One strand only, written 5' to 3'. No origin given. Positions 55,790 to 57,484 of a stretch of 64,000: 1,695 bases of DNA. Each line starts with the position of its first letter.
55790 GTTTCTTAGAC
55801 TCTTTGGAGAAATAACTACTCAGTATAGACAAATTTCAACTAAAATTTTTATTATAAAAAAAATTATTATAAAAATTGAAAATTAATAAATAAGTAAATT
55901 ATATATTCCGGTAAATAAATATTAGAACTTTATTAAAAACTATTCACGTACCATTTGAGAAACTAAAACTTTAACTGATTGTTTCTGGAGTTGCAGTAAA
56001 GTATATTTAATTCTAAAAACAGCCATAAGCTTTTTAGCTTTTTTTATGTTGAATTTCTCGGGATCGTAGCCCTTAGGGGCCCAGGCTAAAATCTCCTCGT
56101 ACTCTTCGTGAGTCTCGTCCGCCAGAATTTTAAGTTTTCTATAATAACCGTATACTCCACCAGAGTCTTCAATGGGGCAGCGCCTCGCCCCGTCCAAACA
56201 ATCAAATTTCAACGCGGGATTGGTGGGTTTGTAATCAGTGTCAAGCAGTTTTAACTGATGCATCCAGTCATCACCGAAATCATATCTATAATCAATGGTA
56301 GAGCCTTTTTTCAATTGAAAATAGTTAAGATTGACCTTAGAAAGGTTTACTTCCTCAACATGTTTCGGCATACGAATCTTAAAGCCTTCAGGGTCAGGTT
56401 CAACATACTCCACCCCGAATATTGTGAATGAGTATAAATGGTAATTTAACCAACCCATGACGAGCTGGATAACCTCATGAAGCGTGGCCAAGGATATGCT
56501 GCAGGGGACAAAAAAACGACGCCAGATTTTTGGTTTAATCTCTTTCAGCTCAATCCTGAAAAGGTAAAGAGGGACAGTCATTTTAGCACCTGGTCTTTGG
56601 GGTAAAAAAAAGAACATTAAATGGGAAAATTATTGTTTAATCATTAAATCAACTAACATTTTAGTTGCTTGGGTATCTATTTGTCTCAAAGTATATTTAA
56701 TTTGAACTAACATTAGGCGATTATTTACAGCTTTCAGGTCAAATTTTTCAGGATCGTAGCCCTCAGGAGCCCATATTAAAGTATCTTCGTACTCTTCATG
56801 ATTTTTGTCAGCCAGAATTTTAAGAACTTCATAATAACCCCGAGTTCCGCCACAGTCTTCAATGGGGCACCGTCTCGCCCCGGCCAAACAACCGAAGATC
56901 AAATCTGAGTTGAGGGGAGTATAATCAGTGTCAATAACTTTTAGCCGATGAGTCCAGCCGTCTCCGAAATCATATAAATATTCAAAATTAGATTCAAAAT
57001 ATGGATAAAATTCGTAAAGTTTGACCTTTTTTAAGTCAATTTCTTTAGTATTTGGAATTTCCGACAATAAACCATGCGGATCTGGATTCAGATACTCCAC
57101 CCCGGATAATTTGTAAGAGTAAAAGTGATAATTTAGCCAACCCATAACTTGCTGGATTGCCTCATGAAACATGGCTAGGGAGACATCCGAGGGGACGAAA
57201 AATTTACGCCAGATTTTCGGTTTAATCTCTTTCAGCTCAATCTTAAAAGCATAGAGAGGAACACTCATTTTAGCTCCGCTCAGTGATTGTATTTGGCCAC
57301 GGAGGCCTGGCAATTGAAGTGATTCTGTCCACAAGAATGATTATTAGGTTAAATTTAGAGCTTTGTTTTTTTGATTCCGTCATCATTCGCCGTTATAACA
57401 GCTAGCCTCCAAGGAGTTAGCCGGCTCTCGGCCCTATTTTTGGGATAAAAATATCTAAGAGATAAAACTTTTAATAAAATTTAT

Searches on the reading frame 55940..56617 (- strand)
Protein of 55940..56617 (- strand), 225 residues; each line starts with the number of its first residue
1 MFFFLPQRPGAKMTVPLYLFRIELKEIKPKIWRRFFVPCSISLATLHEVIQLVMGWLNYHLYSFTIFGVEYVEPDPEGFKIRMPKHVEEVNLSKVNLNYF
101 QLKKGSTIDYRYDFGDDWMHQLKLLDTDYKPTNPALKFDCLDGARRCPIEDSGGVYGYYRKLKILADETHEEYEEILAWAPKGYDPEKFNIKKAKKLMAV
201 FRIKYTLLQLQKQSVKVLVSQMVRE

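Call 3: search_protein_families(library=pfam, proteins=[window:55940-56617:-], max_evalue=1)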
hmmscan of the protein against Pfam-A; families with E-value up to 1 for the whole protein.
window:55940-56617:- (225 aa): 1 family
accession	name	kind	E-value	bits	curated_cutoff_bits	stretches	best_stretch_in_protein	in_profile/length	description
PF07929.16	PRiA4_ORF3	-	9.5e-53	178.9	26.6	1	18-192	3-172/173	Plasmid pRiA4b ORF-3-like protein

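Call 4: search_protein_families(library=ncbifam, proteins=[window:55940-56617:-], max_evalue=1)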
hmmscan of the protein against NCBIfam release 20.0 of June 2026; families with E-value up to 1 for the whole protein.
window:55940-56617:- (225 aa): 0 families

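Call 10: search_protein_families(library=padloc, proteins=[window:55940-56617:-], max_evalue=0.1)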
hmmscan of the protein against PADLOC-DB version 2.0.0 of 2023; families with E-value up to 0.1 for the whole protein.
window:55940-56617:- (225 aa): 0 families

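Call 57: find_related_loci(query=A6, collection=viral_contigs, flank=10000)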
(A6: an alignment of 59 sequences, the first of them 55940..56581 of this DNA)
Query A6 (213 aa) in viral_contigs; peptide patterns used: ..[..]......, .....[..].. (x = any residue, [..] = any of these).
187 stretches matched a pattern; 181 encode a relative of the query (tblastn E <= 1e-3); the best 80 are kept; 80 distinct loci.
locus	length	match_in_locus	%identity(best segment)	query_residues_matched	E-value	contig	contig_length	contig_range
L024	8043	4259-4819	38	1-192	1e-39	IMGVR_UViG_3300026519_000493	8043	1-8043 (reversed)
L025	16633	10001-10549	40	1-190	1e-38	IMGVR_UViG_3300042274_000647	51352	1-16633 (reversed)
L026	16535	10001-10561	37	1-192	1e-35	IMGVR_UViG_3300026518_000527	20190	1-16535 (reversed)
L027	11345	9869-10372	38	5-179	5e-34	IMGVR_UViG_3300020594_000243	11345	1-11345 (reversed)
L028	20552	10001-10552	35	1-189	8e-34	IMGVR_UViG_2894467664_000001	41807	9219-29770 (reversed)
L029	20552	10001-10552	35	1-189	1e-33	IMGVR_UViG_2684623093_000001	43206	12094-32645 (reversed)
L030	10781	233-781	35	5-187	1e-33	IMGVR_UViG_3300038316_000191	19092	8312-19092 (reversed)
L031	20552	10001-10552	34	1-189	4e-33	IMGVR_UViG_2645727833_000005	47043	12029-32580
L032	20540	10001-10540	35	5-186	1e-32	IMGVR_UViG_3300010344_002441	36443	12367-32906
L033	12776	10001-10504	38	5-179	6e-33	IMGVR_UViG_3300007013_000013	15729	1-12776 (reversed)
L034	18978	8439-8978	35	5-186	1e-32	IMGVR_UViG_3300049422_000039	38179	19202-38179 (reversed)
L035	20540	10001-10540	35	5-186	1e-32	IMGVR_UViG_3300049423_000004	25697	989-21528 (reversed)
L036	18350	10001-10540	35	5-186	1e-32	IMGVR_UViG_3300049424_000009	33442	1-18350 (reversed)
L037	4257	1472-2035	36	1-190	1e-31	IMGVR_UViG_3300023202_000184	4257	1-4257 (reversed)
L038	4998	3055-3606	34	1-189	6e-32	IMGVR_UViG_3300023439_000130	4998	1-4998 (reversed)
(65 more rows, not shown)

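Call 60: find_related_loci(query=A6, collection=metagenome_contigs, flank=10000)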
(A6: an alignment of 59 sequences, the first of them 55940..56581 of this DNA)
Query A6 (213 aa) in metagenome_contigs; peptide patterns used: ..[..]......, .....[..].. (x = any residue, [..] = any of these).
600 stretches matched a pattern (row limit reached: there are more); 574 encode a relative of the query (tblastn E <= 1e-3); the best 80 are kept; 80 distinct loci.
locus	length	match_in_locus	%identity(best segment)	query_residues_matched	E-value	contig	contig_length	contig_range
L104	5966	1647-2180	42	5-190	2e-43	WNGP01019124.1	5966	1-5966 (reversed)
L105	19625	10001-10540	40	5-188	4e-42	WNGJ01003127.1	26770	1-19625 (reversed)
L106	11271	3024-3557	42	6-190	1e-40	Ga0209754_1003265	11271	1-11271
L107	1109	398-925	39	5-187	1e-42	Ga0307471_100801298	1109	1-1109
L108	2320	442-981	37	5-192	1e-40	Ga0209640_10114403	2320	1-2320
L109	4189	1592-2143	37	3-192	1e-39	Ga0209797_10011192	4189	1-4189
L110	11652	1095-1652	38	3-189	2e-39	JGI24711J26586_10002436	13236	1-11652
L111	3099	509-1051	39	5-189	2e-39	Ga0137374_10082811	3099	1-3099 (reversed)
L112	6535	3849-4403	38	1-189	2e-39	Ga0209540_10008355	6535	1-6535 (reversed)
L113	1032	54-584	39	5-187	5e-41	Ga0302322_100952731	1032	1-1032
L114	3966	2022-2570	38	5-191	5e-39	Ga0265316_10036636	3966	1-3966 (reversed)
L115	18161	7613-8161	39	1-190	4e-39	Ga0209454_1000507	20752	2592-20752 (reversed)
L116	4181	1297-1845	38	1-190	6e-39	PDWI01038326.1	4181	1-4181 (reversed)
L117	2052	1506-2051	37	8-200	6e-39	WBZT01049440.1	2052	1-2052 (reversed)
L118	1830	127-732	34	3-207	6e-39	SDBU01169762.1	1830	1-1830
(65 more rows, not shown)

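Call 66: predict_structure(alignment_id=A6)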
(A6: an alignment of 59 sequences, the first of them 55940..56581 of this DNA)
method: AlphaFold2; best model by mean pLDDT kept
length: 213 residues; sequences in the alignment: 59
mean_pLDDT: 95.2   pTM: 0.89
mean pLDDT of the five models: 95.2, 94.9, 94.5, 94.1, 93.4
residues with pLDDT >= 90: 192; 70-90: 21; 50-70: 0; < 50: 0
segments of 3 or more residues with pLDDT < 50: none
pLDDT, mean of each block of 10 residues (from residue 1): 95 97 98 97 91 98 88 94 98 98 97 98 97 94 96 97 93 95 95 92 90 88
secondary structure, 60 per line:
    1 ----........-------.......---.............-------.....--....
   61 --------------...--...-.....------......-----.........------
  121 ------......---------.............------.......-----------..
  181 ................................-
elements in order: E5-12 E20-26 H31-42 E50-54 E57-60 E75-77 H85-88 E95-100 E106-114 E127-132 H142-154 H161-167 H179-212

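Call 69: fold_search(model_id=the predicted structure, library=pdb)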
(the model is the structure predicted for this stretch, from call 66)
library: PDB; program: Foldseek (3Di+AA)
matches with E <= 10: 332; with E <= 0.001: 3
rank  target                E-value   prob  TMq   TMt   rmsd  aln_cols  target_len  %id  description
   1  2i1s_A                3.6e-17  1.00  0.69  0.82   2.8       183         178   31  Crystal Structure of Protein of Unknown Function MM3350 from Methanosarcina mazei Go1 (released 2006-09-12)
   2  2i1s_B                1.3e-16  1.00  0.70  0.81   2.9       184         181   30  Crystal Structure of Protein of Unknown Function MM3350 from Methanosarcina mazei Go1 (released 2006-09-12)
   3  9fso_Z                2.9e-04  1.00  0.37  0.22   7.2       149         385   16  Human RNA Polymerase III Class III Open Pre-initiation Complex 1 (OC1) (released 2025-01-15)
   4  7xur_B                1.1e-03  1.00  0.39  0.24   4.7       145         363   16  The cryo-EM structure of human mini-SNAPc in complex with hU6-1 PSE (released 2022-12-07)
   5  3ong_C                1.2e-01  0.66  0.29  0.48   6.0       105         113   15  Crystal structure of UBA2ufd-Ubc9: insights into E1-E2 interactions in Sumo pathways (released 2011-01-12)
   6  8woh_A                1.7e-01  0.12  0.19  0.22  16.8       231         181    8  human dsDNA sensor CCDC25 complexed with 18bp DNA (released 2024-10-09)
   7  3ong_A                2.1e-01  0.54  0.28  0.47   6.0       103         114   16  Crystal structure of UBA2ufd-Ubc9: insights into E1-E2 interactions in Sumo pathways (released 2011-01-12)
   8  3onh                  2.3e-01  0.51  0.27  0.45   8.7       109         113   16  Crystal structure of UBA2ufd-Ubc9: insights into E1-E2 interactions in Sumo pathways (released 2011-01-12)
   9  9if6_D                2.9e-01  0.30  0.27  0.13  12.0       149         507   13  Crystal structure of human SUMO E1 with large unit cell parameters in the P1 21 1 space group. (released 2026-03-04)
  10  7qhm_U                4.1e-01  0.10  0.18  0.23  15.3       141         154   10  Cytochrome bcc-aa3 supercomplex (respiratory supercomplex III2/IV2) from Corynebacterium glutamicum (stigmatellin and  (released 2022-05-18)
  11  7q21_L                4.9e-01  0.10  0.19  0.24  16.5       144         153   12  III2-IV2 respiratory supercomplex from Corynebacterium glutamicum (released 2022-02-02)
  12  4kek                  5.6e-01  0.04  0.15  0.18  14.7       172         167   10  Crystal structure of mouse Ryanodine Receptor 2 (1-217) disease mutant R176Q (released 2013-09-04)
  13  7eof_B                6.3e-01  0.05  0.16  0.18  16.7       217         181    8  Structure of CCDC25-DNA complex (released 2022-11-02)
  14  8t5t                  7.1e-01  0.04  0.16  0.17  16.3       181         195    8  Crystal structure of outer membrane lipoprotein carrier protein (LolA) from Borrelia burgdorferi (steric acid bound) (released 2023-06-28)
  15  3im5_A                7.5e-01  0.06  0.17  0.20  14.2       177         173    9  Crystal structure of mouse Ryanodine Receptor 2 (residues 1-217) (released 2009-11-17)
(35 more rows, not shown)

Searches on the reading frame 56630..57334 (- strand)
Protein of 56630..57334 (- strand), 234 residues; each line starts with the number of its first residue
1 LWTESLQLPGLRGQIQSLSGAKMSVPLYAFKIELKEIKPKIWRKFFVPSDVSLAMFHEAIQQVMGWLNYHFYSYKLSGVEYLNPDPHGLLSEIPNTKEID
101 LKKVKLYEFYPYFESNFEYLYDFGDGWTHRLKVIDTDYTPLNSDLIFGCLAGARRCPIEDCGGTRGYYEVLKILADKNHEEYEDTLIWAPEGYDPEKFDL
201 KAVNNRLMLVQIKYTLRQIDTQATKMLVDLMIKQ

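Call 3: search_protein_families(library=pfam, proteins=[window:56630-57334:-], max_evalue=1)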
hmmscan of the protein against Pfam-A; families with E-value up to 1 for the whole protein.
window:56630-57334:- (234 aa): 1 family
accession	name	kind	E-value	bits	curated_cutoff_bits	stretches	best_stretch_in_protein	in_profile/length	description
PF07929.16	PRiA4_ORF3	-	1.7e-50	171.6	26.6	1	28-201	3-172/173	Plasmid pRiA4b ORF-3-like protein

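Call 4: search_protein_families(library=ncbifam, proteins=[window:56630-57334:-], max_evalue=1)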
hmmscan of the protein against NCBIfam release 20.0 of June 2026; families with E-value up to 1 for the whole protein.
window:56630-57334:- (234 aa): 0 families

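Call 10: search_protein_families(library=padloc, proteins=[window:56630-57334:-], max_evalue=0.1)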
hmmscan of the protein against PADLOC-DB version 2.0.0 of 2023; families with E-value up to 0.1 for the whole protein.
window:56630-57334:- (234 aa): 0 families
